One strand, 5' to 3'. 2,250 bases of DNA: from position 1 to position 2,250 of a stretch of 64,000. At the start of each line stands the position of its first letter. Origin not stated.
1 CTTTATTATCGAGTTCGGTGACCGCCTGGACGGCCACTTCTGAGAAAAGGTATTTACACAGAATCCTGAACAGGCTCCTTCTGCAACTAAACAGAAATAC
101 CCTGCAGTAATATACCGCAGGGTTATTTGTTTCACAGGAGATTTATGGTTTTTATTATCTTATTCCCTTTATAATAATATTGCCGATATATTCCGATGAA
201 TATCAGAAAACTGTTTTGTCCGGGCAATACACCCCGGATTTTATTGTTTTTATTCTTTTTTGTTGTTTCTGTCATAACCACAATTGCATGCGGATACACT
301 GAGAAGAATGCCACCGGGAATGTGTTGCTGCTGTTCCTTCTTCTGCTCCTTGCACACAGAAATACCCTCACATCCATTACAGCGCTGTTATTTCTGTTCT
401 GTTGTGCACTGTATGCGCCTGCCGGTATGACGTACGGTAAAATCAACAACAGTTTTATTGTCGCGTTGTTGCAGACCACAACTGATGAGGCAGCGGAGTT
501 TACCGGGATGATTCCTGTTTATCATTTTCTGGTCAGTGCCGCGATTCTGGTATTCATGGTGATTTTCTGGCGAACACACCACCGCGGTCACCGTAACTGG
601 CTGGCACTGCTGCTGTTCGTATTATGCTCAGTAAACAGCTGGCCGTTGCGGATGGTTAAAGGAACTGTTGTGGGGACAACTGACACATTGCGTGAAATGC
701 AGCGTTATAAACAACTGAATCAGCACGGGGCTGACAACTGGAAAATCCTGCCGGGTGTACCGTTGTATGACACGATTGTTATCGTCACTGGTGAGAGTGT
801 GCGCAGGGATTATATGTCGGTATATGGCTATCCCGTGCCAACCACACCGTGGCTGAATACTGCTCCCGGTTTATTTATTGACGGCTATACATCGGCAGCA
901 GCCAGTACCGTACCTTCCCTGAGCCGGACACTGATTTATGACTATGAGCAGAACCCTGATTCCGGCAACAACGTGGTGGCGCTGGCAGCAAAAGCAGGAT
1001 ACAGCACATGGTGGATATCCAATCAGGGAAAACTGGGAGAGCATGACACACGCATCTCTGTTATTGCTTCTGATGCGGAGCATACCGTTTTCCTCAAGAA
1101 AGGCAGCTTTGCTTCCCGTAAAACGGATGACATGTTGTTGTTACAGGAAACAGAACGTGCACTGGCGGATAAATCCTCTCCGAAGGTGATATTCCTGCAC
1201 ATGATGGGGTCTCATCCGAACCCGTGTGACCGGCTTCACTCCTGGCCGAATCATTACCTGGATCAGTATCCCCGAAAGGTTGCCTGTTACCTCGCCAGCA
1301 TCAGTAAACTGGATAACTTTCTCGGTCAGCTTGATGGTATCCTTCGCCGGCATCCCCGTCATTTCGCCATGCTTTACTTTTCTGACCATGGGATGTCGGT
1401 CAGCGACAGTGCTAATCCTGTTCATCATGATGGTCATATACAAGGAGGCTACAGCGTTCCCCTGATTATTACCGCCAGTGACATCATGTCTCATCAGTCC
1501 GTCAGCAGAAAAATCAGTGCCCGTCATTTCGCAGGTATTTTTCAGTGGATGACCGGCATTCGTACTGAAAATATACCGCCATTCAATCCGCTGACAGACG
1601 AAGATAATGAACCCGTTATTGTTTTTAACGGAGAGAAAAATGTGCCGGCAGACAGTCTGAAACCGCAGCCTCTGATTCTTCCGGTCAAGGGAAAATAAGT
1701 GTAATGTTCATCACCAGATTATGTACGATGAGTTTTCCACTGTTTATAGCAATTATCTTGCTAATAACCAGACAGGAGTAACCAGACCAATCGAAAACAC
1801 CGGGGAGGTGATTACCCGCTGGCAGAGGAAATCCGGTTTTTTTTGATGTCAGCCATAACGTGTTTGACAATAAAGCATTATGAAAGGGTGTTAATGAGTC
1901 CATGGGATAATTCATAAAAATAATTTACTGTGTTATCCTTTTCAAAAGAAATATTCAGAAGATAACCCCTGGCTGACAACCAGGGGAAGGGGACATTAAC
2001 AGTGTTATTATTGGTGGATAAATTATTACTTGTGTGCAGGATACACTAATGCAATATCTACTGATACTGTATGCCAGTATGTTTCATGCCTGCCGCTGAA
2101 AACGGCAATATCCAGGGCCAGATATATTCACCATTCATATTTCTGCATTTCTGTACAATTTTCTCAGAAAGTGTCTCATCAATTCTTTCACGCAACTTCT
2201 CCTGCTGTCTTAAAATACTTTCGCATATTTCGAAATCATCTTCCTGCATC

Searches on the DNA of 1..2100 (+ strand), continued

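Call 27: get_annotated_region(hit=H52, flank=400)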
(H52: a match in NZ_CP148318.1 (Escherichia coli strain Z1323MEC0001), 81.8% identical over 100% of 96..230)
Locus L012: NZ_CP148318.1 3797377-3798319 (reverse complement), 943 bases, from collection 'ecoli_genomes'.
description: Escherichia coli strain Z1323MEC0001 chromosome, complete genome
organism: Escherichia coli strain Z1323MEC0001 (NCBI taxid 562)
replicon: chromosome; assembly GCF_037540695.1
host: Mammal; source: -; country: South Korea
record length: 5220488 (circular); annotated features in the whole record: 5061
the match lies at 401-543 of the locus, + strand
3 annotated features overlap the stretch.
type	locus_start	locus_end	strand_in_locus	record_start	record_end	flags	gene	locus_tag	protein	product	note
CDS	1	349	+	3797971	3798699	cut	-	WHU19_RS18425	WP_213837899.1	outer membrane protein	-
CDS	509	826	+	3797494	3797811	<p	-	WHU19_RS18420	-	phosphoethanolamine transferase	incomplete; partial in the middle of a contig; missing C-terminus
CDS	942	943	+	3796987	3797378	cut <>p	-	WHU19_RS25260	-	VENN motif pre-toxin domain-containing protein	frameshifted; internal stop; incomplete; partial in the middle of a contig; missing N-terminus and C-terminus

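Call 28: get_annotated_region(hit=H58, flank=400)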
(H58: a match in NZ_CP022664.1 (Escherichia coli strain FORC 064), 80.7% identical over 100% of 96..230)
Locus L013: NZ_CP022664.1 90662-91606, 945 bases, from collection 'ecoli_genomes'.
description: Escherichia coli strain FORC 064 chromosome, complete genome
organism: Escherichia coli strain FORC 064 (NCBI taxid 562)
replicon: chromosome; assembly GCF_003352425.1
host: -; source: cucumber; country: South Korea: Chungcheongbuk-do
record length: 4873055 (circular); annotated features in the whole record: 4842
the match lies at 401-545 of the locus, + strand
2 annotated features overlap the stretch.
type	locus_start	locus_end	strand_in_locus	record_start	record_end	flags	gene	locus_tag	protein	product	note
CDS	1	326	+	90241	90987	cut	-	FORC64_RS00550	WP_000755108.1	outer membrane protein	-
CDS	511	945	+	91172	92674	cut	-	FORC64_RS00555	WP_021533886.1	phosphoethanolamine transferase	-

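Call 29: get_annotated_region(hit=H63, flank=400)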
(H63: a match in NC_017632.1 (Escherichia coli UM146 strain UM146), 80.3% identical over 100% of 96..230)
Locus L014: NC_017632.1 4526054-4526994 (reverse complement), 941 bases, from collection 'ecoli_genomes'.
description: Escherichia coli UM146, complete sequence
organism: Escherichia coli UM146 strain UM146 (NCBI taxid 869729)
replicon: chromosome; assembly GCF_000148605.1
host: -; source: -; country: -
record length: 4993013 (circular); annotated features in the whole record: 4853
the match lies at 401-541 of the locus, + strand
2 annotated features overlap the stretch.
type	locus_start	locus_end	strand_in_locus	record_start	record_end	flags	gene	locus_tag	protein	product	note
CDS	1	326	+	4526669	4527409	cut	-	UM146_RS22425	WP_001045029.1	outer membrane protein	-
CDS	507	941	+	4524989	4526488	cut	-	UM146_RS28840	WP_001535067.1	phosphoethanolamine transferase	-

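Call 30: get_annotated_region(hit=H70, flank=400)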
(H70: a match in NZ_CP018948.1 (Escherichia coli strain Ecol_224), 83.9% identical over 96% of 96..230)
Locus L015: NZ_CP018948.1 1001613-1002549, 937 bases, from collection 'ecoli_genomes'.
description: Escherichia coli strain Ecol_224 chromosome, complete genome
organism: Escherichia coli strain Ecol_224 (NCBI taxid 562)
replicon: chromosome; assembly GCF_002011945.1
host: Homo sapiens; source: not applicable; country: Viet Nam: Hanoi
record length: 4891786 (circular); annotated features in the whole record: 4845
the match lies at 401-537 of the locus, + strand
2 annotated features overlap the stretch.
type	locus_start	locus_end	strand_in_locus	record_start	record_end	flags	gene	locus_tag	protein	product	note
CDS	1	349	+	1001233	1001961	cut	-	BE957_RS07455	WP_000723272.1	outer membrane protein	-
CDS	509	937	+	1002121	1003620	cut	-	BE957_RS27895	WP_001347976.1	phosphoethanolamine transferase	-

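Call 31: get_annotated_region(hit=H75, flank=400)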
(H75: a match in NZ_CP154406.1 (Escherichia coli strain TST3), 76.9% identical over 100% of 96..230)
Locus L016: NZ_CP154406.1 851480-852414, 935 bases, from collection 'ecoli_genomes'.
description: Escherichia coli strain TST3 chromosome, complete genome
organism: Escherichia coli strain TST3 (NCBI taxid 562)
replicon: chromosome; assembly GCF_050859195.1
host: -; source: pig carcass; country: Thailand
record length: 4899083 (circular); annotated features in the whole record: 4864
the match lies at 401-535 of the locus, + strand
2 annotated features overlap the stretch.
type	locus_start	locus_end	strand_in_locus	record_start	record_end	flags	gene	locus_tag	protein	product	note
CDS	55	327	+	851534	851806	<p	-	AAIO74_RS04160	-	outer membrane protein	incomplete; partial in the middle of a contig; missing N-terminus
CDS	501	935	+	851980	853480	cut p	-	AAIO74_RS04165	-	phosphoethanolamine transferase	frameshifted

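Call 32: get_annotated_region(hit=H76, flank=400)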
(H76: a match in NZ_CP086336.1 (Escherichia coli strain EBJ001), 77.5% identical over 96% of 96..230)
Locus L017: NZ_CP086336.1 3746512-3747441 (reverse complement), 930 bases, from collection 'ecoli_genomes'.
description: Escherichia coli strain EBJ001 chromosome, complete genome
organism: Escherichia coli strain EBJ001 (NCBI taxid 562)
replicon: chromosome; assembly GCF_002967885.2
host: Homo sapiens; source: urine; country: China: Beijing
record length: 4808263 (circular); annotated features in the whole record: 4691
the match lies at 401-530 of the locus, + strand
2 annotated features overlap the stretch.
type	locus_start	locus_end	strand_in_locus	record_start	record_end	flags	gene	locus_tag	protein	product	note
CDS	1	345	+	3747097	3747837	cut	-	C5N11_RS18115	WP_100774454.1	outer membrane protein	-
CDS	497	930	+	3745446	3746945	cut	-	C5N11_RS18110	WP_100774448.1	phosphoethanolamine transferase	-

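Call 33: get_annotated_region(hit=H86, flank=400)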
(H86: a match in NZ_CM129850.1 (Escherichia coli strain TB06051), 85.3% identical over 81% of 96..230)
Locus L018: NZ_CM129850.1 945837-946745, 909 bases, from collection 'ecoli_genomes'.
description: Escherichia coli strain TB06051 chromosome, whole genome shotgun sequence
organism: Escherichia coli strain TB06051 (NCBI taxid 562)
replicon: chromosome; assembly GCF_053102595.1
host: -; source: fresh water; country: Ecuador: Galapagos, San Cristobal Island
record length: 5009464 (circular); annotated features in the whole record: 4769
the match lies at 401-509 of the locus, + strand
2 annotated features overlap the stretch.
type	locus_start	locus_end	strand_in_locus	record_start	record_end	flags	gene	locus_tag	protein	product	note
CDS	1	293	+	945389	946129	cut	-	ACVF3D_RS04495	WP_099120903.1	outer membrane protein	-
CDS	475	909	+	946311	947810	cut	-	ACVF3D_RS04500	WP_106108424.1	phosphoethanolamine transferase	-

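Call 34: get_annotated_region(hit=H90, flank=400)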
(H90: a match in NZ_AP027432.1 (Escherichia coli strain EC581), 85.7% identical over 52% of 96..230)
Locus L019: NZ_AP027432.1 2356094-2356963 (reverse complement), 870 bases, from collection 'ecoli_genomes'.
description: Escherichia coli strain EC581 isolate EC581 chromosome, complete genome
organism: Escherichia coli strain EC581 (NCBI taxid 562)
replicon: chromosome; assembly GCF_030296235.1
host: Sus scrofa; source: feces; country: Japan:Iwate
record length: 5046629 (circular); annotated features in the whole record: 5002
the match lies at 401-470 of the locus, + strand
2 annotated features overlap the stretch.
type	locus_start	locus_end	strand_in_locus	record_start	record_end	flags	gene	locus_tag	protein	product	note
CDS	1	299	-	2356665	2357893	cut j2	-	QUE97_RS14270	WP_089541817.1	IS3 family transposase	programmed frameshift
CDS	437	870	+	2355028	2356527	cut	-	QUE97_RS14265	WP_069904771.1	phosphoethanolamine transferase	-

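Call 53: get_annotated_region(hit=H24, flank=300)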
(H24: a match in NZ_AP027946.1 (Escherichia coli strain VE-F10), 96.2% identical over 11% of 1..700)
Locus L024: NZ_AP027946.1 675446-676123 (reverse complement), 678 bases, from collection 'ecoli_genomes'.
description: Escherichia coli strain VE-F10 chromosome, complete genome
organism: Escherichia coli strain VE-F10 (NCBI taxid 562)
replicon: chromosome; assembly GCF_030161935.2
host: -; source: -; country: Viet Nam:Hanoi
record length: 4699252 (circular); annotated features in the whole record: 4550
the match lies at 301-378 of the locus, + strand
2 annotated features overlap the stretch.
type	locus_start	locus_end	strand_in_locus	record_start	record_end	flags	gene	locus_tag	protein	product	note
CDS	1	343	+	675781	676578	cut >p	-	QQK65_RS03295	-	IS256-like element IS1414 family transposase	incomplete; partial in the middle of a contig; missing N-terminus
CDS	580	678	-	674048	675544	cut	-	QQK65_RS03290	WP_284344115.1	carbohydrate porin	-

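Call 54: search_dna_similar(query=window:1-330:+, collection=ecoli_genomes, mode=near, max_rows=12, rows=best)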
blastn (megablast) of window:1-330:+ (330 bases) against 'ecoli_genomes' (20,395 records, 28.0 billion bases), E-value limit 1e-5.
Records with a match: 2429; places in all: 3532; records where one place covers at least 80% of the query: 0.
Genomes with a match: 2289 of 5426; with a place that covers at least 80% of the query: 0. Places per genome that has any: lowest 1, median 1, highest 22. On chromosomes: 3165 places; on plasmids: 367.
Best place of each record, by identity: >=99% 302; 95-99% 239; 90-95% 856; 80-90% 1024; 60-80% 8.
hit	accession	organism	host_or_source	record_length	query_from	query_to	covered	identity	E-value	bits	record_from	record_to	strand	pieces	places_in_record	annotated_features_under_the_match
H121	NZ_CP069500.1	Escherichia coli strain FDAARGOS_1258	Homo sapiens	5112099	78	330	77%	100.0%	9e-129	468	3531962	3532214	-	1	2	phosphoethanolamine transferase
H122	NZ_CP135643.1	Escherichia coli strain TUM17543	missing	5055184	78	330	77%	100.0%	9e-129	468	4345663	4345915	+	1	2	phosphoethanolamine transferase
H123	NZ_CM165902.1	Escherichia coli strain N10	Homo sapiens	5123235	78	330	77%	100.0%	9e-129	468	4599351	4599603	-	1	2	phosphoethanolamine transferase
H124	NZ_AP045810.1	Escherichia coli strain 23CRST038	Homo sapiens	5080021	78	330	77%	100.0%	9e-129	468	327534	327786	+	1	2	phosphoethanolamine transferase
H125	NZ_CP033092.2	Escherichia coli DSM 30083 = JCM 1649 = ATCC 11775 strain ...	-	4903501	78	330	77%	99.6%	4e-127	462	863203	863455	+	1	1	phosphoethanolamine transferase domain-containing protein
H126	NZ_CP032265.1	Escherichia coli strain AR_0089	missing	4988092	78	330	77%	99.6%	4e-127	462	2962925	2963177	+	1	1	phosphoethanolamine transferase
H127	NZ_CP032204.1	Escherichia coli strain AR_0013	missing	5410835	78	330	77%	99.6%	4e-127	462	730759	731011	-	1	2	phosphoethanolamine transferase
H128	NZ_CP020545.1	Escherichia coli strain ZJ3920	Homo sapiens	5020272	78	330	77%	99.6%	4e-127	462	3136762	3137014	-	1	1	phosphoethanolamine transferase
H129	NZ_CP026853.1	Escherichia coli strain MS7163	Homo sapiens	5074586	78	330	77%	99.6%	4e-127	462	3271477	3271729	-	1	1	phosphoethanolamine transferase domain-containing protein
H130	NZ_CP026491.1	Escherichia coli strain HS13-1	Homo sapiens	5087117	78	330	77%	99.6%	4e-127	462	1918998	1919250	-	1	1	phosphoethanolamine transferase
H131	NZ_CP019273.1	Escherichia coli strain 13P477T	pig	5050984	78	330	77%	99.6%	4e-127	462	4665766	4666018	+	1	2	phosphoethanolamine transferase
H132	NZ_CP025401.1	Escherichia coli strain MS8345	Homo sapiens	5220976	78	330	77%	99.6%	4e-127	462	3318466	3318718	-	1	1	phosphoethanolamine transferase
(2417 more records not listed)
